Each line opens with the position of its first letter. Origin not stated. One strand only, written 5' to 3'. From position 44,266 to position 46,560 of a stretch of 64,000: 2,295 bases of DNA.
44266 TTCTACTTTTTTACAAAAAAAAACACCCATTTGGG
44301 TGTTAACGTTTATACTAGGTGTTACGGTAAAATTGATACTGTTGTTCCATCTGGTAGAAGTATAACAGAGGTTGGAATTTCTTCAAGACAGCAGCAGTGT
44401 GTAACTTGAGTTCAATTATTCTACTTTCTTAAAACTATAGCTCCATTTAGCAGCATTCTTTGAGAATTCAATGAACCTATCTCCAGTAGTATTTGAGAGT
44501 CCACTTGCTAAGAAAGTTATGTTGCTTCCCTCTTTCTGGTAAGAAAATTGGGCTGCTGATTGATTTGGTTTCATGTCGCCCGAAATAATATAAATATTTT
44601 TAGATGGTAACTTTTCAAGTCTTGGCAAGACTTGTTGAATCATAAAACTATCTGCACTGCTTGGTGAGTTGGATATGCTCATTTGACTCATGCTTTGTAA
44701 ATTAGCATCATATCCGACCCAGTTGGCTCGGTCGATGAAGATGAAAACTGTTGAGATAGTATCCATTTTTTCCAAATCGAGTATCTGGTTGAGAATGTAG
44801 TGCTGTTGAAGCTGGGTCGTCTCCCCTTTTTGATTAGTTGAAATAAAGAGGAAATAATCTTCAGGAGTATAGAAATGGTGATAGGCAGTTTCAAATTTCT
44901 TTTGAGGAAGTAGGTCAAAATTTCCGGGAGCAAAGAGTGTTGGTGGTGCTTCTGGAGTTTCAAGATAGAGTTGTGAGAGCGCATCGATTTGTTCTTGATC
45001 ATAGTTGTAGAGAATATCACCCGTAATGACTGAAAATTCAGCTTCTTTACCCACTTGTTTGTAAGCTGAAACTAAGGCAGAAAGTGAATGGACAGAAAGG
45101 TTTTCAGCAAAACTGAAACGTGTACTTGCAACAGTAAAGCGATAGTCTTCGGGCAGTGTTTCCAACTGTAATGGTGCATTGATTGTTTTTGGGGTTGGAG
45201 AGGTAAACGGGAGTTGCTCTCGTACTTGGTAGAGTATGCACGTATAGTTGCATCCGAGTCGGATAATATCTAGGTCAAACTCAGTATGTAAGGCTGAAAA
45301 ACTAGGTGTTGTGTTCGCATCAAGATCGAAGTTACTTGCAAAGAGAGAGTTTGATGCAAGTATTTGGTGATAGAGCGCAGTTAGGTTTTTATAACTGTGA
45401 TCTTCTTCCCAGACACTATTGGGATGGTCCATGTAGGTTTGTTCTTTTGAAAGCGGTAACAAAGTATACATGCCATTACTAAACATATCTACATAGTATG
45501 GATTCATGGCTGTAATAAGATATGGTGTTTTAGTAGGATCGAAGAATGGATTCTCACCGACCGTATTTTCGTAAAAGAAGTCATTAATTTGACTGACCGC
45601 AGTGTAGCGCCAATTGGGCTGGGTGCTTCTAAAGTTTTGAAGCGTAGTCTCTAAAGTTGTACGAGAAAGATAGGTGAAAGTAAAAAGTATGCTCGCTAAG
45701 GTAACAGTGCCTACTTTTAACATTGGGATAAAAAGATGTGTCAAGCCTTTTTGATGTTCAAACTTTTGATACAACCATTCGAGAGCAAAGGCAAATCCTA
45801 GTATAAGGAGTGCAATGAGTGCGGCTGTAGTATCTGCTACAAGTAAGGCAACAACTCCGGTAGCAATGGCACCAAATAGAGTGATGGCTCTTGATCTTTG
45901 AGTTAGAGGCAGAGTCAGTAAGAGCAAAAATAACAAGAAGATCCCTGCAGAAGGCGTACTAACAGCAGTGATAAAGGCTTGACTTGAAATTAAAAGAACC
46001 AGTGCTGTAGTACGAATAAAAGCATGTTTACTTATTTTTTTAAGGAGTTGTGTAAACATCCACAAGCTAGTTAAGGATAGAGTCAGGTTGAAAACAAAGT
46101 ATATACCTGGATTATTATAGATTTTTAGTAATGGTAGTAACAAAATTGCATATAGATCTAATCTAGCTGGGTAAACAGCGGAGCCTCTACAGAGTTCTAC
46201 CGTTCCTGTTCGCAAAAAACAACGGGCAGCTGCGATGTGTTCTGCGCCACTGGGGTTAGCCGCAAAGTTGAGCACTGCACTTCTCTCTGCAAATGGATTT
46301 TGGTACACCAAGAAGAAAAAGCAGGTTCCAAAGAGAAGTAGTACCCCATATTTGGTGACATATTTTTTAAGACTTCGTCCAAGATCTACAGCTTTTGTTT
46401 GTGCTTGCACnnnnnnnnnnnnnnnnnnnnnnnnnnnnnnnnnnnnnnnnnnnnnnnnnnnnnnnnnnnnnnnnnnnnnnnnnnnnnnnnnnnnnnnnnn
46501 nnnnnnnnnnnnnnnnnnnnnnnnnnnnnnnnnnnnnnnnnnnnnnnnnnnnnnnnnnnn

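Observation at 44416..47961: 1182-aa fusion of an O-antigen-ligase-like (Wzy_C) core with extra transmembrane helices and a large C-terminal domain, with a stand-alone paralog 10 kb away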

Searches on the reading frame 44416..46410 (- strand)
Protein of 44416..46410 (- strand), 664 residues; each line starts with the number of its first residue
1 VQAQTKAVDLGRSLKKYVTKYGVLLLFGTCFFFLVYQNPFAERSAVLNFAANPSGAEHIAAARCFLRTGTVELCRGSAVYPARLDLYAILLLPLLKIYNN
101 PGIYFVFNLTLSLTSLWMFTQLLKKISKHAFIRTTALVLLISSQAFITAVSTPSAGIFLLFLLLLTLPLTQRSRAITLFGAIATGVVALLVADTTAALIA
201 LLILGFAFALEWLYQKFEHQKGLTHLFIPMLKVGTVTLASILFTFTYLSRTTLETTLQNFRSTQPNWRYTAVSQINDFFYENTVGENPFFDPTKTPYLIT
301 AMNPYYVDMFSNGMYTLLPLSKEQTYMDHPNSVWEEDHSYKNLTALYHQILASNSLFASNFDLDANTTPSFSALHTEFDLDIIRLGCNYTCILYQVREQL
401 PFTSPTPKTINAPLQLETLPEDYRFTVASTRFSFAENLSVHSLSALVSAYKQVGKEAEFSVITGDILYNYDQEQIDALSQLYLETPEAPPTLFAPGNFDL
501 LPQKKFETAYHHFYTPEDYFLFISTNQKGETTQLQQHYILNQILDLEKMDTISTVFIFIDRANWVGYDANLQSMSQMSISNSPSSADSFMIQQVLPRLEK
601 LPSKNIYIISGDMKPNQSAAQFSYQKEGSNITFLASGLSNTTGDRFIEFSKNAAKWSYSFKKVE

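Call 7: search_protein_families(library=pfam, proteins=[window:44416-46410:-], max_evalue=10)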
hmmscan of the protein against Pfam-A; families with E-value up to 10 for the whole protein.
window:44416-46410:- (664 aa): 1 family
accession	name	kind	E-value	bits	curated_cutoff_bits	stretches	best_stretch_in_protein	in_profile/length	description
PF18949.5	DUF5693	-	8.5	5.2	29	0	118-261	286-440/609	Family of unknown function (DUF5693)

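Call 8: search_protein_families(library=ncbifam, proteins=[window:44416-46410:-], max_evalue=1)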
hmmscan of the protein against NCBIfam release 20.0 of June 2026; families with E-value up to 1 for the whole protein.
window:44416-46410:- (664 aa): 0 families

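Call 10: find_homologous_proteins(query=window:44416-46410:-, max_evalue=0.001)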
Query window:44416-46410:- (664 aa): 4 proteins with E <= 0.001 among 8000 candidates.
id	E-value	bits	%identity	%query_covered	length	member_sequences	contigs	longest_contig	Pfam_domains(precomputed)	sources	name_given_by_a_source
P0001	1.1e-147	511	41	97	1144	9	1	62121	PF04932.21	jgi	-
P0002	3.6e-135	470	42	64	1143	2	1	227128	PF04932.21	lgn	-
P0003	1.3e-129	452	38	98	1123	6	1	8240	PF04932.21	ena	-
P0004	2.7e-33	134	25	93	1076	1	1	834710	-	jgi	jgi:hypothetical protein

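Call 15: search_solved_structures(query=A2, max_evalue=10, show_alignments=2)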
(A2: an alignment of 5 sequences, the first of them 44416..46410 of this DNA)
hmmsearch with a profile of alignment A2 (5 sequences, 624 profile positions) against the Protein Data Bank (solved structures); distinct sequences matched with E-value up to 10: 9.
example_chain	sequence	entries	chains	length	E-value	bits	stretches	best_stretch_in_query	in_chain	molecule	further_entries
3thn_A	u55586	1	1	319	0.61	11.5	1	407-464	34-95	Exonuclease, putative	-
3tho_B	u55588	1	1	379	0.83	11.1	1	407-463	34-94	Exonuclease, putative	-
4o24_A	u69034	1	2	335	1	10.8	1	403-463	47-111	Exonuclease, putative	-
2q8u_A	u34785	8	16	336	1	10.8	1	403-463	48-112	Exonuclease, putative | Nuclease SbcCD subunit D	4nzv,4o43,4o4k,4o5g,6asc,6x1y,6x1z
6b85_J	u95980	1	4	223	1.3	10.5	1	154-232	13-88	TMHC4_R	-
11kc_A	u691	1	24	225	1.3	10.4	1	154-232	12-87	Designed nanoparticle O43-TM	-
4q65_A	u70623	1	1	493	1.4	10.4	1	136-204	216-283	Dipeptide permease D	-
3qg5_C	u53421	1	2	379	1.7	10.1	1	407-463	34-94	Mre11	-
6er6_A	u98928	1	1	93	2.6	9.4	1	472-508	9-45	immunity Imdes7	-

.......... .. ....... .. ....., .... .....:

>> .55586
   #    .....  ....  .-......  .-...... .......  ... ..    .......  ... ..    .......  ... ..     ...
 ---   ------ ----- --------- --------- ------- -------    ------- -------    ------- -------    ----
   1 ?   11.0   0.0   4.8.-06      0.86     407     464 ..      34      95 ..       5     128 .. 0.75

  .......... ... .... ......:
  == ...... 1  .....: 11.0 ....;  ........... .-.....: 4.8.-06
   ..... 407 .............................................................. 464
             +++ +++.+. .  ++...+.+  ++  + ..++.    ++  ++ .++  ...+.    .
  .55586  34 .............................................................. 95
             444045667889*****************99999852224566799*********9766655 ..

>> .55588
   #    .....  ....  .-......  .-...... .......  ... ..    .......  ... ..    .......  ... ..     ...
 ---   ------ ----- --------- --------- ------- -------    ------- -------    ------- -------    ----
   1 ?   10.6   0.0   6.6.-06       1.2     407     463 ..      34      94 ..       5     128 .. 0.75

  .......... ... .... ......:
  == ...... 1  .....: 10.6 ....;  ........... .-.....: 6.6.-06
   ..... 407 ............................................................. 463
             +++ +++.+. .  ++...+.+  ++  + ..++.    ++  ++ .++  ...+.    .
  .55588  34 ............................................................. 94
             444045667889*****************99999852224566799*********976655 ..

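Call 21: search_protein_representatives(alignment_id=A2)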
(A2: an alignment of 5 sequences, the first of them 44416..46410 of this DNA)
Query: 5 sequences, 624 profile positions. Proteins with E-value up to 0.001 (for the whole library): 680; up to 1e-10: 362; up to 1e-30: 98. The best 150 are listed.
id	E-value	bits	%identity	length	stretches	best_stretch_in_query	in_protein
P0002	0.0e+00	1030.6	-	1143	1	2-623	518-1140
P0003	3.6e-278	940.5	-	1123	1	2-622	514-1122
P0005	7.2e-168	576.2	-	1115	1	5-620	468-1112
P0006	1.5e-161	555.3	-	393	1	229-620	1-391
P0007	1.5e-144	499.2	-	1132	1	3-618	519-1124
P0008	1.2e-112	393.7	-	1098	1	11-619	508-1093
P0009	7.4e-112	391.2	-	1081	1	10-610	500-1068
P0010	8.3e-109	381.1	-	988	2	3-618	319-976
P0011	2.7e-106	372.8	-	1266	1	7-612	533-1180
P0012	3.9e-106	372.3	-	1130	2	8-614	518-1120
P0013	7.9e-106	371.2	-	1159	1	7-613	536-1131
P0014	3.2e-103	362.6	-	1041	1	9-593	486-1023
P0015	2.7e-100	352.9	-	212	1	414-623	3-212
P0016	3.1e-98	346.1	-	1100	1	7-610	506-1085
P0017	2.3e-97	343.3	-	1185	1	10-612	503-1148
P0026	4.2e-75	269.7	-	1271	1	14-616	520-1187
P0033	7.3e-58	212.8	-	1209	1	3-622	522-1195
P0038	1.8e-47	178.4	-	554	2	132-357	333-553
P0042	3.0e-46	174.4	-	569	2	75-365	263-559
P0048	3.0e-43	164.5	-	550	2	16-169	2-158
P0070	1.0e-36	143.0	-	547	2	51-356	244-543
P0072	2.5e-36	141.7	-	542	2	20-171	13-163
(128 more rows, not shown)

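Call 23: search_protein_families(library=pfam, proteins=[P0038, P0042, P0048, P0070, P0072, P0005, P0011, P0026, P0033, P0010], max_evalue=0.01)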
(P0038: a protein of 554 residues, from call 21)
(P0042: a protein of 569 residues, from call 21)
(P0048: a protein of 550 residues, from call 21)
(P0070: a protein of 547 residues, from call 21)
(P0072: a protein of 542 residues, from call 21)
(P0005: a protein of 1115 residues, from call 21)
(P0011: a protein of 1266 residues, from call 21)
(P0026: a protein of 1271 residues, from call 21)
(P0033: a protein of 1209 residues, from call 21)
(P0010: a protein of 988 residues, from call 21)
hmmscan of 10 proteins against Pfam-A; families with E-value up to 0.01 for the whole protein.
P0038 (554 aa): 0 families

P0042 (569 aa): 0 families

P0048 (550 aa): 1 family
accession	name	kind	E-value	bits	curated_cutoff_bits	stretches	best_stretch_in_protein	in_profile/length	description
PF13231.12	PMT_2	-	8.1e-05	23.3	26.1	1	80-219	13-154/160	Dolichyl-phosphate-mannose-protein mannosyltransferase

P0070 (547 aa): 0 families

P0072 (542 aa): 0 families

P0005 (1115 aa): 1 family
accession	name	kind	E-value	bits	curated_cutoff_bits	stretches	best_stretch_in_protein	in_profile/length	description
PF04932.20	Wzy_C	-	1.3e-06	28.7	31.7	1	215-393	4-149/149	O-Antigen ligase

P0011 (1266 aa): 2 families
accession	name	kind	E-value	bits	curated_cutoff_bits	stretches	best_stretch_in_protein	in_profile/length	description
PF00149.33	Metallophos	-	5.2e-06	27.5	21.5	1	976-1107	20-143/191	Calcineurin-like phosphoesterase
PF04932.20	Wzy_C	-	1.6e-05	25.2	31.7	1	241-456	3-149/149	O-Antigen ligase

P0026 (1271 aa): 1 family
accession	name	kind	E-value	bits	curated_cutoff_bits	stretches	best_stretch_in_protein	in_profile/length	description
PF04932.20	Wzy_C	-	4.1e-09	36.8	31.7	1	233-436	5-149/149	O-Antigen ligase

P0033 (1209 aa): 1 family
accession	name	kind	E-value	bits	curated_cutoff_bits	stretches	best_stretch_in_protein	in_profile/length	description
PF04932.20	Wzy_C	-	1.8e-06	28.2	31.7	1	235-449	3-149/149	O-Antigen ligase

P0010 (988 aa): 1 family
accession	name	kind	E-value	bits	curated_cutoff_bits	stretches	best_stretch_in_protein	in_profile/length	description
PF04932.20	Wzy_C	-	1.6e-10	41.4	31.7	1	54-246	9-149/149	O-Antigen ligase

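Call 35: find_related_loci(query=A2, collection=genome_contigs, flank=10000)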
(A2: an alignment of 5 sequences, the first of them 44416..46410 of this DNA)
Query A2 (664 aa) in genome_contigs; peptide patterns used: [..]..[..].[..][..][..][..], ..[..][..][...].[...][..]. (x = any residue, [..] = any of these).
36 stretches matched a pattern; 4 encode a relative of the query (tblastn E <= 1e-3); 4 distinct loci.
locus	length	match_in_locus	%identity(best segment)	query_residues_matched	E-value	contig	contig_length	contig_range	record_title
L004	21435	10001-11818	41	12-656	2e-152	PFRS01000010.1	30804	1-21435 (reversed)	MAG: Candidatus Pacebacteria bacterium CG_4_9_14_0_2_um_filter_40_15 CG_4_9_14_0.2_um_filter_scaffold_442_c, whole genom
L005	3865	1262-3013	27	4-650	1e-50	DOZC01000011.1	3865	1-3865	MAG TPA_asm: Candidatus Paceibacterota bacterium isolate UBA9650 contig_37809, whole genome shotgun sequence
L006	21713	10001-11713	24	33-652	3e-49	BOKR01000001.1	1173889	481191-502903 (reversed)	MAG: Patescibacteria group bacterium BroJett025 DNA, sequence1, whole genome shotgun sequence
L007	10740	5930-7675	25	10-658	9e-42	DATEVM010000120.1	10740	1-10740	MAG TPA_asm: Patescibacteria group bacterium isolate SMAG_U8367 k141_211543, whole genome shotgun sequence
